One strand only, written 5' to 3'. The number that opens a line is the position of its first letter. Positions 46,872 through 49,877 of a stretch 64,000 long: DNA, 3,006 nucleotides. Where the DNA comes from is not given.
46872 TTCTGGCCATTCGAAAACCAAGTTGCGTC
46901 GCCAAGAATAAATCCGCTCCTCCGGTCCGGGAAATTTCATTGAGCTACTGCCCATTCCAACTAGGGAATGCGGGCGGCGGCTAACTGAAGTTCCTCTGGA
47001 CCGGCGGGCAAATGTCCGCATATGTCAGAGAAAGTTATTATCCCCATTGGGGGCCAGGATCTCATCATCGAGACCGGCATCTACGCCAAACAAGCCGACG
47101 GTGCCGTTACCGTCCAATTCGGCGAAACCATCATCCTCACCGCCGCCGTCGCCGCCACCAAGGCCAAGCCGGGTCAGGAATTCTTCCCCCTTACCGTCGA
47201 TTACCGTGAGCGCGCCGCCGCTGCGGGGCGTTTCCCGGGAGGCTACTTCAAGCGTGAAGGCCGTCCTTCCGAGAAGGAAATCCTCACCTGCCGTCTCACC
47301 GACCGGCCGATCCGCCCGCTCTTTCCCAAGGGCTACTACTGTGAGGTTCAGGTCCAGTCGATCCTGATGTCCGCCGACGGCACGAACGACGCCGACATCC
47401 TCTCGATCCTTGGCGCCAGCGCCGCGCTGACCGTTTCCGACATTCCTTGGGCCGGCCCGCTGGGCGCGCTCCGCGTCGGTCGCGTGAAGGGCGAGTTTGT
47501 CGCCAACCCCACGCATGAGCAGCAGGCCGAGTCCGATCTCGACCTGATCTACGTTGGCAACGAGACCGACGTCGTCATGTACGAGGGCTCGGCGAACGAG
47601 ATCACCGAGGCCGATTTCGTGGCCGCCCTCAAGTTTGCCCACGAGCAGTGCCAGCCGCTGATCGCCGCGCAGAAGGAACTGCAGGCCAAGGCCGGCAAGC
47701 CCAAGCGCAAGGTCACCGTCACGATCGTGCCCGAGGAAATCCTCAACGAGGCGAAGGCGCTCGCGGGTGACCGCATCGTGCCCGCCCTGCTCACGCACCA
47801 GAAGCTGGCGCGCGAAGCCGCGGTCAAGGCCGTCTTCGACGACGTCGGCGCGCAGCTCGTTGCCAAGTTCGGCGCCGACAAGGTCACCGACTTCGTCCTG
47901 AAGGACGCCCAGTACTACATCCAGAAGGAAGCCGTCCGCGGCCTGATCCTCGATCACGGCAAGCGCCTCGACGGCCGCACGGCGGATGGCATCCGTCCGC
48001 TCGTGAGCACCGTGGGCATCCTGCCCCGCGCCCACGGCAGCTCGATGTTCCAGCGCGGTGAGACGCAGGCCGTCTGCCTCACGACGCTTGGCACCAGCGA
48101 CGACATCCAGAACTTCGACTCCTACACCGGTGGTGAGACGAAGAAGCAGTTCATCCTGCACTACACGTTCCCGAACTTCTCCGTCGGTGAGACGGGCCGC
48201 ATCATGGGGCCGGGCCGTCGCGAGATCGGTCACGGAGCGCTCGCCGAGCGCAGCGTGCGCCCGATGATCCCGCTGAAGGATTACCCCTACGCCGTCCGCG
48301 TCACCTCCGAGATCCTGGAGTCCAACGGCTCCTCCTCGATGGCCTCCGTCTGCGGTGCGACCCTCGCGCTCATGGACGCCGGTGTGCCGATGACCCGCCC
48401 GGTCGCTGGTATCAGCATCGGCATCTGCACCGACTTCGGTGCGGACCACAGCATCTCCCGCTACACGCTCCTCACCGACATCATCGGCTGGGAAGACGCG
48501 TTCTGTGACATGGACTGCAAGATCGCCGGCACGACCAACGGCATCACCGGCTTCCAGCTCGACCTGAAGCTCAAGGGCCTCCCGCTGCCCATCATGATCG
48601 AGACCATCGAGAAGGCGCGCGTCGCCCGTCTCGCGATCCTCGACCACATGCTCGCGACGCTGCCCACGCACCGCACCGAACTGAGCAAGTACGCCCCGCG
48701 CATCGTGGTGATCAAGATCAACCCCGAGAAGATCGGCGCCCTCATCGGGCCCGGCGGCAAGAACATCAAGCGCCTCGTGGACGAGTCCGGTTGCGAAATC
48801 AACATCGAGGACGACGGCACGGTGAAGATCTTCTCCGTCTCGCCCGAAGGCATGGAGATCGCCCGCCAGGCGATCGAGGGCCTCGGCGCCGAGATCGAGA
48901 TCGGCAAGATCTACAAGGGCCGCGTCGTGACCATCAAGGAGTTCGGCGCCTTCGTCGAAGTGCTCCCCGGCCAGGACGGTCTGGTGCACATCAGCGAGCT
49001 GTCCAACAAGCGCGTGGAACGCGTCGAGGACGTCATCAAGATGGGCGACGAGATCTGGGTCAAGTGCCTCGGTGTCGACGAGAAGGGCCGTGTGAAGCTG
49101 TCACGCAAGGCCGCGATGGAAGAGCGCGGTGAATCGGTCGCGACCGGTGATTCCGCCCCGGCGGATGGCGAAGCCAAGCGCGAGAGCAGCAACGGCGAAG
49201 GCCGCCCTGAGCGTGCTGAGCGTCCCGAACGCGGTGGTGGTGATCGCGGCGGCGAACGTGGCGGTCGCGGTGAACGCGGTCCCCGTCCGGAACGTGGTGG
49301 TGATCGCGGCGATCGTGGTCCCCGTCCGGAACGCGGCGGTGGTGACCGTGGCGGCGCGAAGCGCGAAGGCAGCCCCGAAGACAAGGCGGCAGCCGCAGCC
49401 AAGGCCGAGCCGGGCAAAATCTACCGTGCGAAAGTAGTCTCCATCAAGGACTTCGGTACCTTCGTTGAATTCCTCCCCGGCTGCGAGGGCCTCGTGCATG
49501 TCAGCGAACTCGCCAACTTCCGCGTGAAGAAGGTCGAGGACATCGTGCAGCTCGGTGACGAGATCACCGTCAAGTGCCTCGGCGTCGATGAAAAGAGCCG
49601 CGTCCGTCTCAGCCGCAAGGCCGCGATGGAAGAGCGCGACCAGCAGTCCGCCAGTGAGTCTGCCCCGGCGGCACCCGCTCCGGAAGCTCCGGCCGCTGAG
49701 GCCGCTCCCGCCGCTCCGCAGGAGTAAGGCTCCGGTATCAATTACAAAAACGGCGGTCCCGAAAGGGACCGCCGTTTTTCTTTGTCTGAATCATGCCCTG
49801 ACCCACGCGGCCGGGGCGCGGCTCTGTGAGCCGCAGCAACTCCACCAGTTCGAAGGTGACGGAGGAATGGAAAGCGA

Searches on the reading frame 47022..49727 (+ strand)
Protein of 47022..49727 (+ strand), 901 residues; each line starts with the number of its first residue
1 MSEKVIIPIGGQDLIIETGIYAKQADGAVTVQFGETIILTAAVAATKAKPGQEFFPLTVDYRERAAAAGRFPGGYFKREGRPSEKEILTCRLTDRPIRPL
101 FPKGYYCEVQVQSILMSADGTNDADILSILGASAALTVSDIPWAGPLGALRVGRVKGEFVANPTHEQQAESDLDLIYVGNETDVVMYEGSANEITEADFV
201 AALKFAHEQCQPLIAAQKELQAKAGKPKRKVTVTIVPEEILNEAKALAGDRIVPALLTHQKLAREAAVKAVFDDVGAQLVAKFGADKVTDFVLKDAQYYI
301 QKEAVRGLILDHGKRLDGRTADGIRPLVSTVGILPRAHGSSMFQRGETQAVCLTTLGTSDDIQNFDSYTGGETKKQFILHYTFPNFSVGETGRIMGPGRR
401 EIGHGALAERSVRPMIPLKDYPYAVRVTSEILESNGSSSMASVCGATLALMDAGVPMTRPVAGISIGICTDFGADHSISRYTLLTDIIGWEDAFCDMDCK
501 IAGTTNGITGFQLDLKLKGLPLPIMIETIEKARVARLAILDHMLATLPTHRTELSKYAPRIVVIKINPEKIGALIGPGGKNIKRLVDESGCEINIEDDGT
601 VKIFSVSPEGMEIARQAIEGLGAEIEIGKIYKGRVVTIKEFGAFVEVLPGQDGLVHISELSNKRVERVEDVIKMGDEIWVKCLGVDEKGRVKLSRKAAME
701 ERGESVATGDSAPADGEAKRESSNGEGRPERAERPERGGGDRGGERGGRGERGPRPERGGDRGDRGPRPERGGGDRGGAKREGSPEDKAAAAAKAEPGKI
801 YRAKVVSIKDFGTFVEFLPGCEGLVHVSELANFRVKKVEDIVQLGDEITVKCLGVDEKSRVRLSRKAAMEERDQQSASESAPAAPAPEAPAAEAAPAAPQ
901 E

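Call 9: search_protein_families(library=pfam, proteins=[window:47022-49727:+], max_evalue=0.01)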
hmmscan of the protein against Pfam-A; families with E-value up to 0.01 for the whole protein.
window:47022-49727:+ (901 aa): 12 families
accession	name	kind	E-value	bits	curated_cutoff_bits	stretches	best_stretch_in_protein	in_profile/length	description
PF01138.27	RNase_PH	-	8.4e-58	194.9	25.5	2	324-456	2-130/130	3' exoribonuclease family, domain 1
PF00575.29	S1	-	1.6e-34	118.6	22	2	625-696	2-74/74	S1 RNA binding domain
PF03725.20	RNase_PH_C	-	8.7e-13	48.5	20.8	1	146-208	2-66/67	3' exoribonuclease family, domain 2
PF00013.35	KH_1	-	2e-12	47.1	21.5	1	562-619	2-65/66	KH domain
PF03726.19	PNPase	-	4.5e-09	37.1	24.6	1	240-320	2-81/81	Polyribonucleotide nucleotidyltransferase, RNA binding domain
PF23459.1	S1_RRP5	-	3.4e-05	24.8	27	0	628-667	4-43/72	RRP5 S1 domain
PF24685.1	OB_RRP5_4th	-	0.00029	21.2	31.5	0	625-685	6-71/92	RRP5 OB-fold domain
PF22675.2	KH-I_KHDC4-BBP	-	0.00073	19.8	30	1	571-603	8-40/76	KHDC4/BBP-like, KH-domain type I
PF07650.23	KH_2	-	0.0014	18.8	22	1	559-605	24-70/78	KH domain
PF24054.1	DUF7357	-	0.0016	18.9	27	0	654-709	54-109/131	Domain of unknown function (DUF7357)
PF13509.12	S1_2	-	0.0019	18.7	21.8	0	627-662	1-36/61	S1 domain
PF02599.21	CsrA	-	0.0038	17.6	27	0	837-863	7-32/53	Global regulator protein family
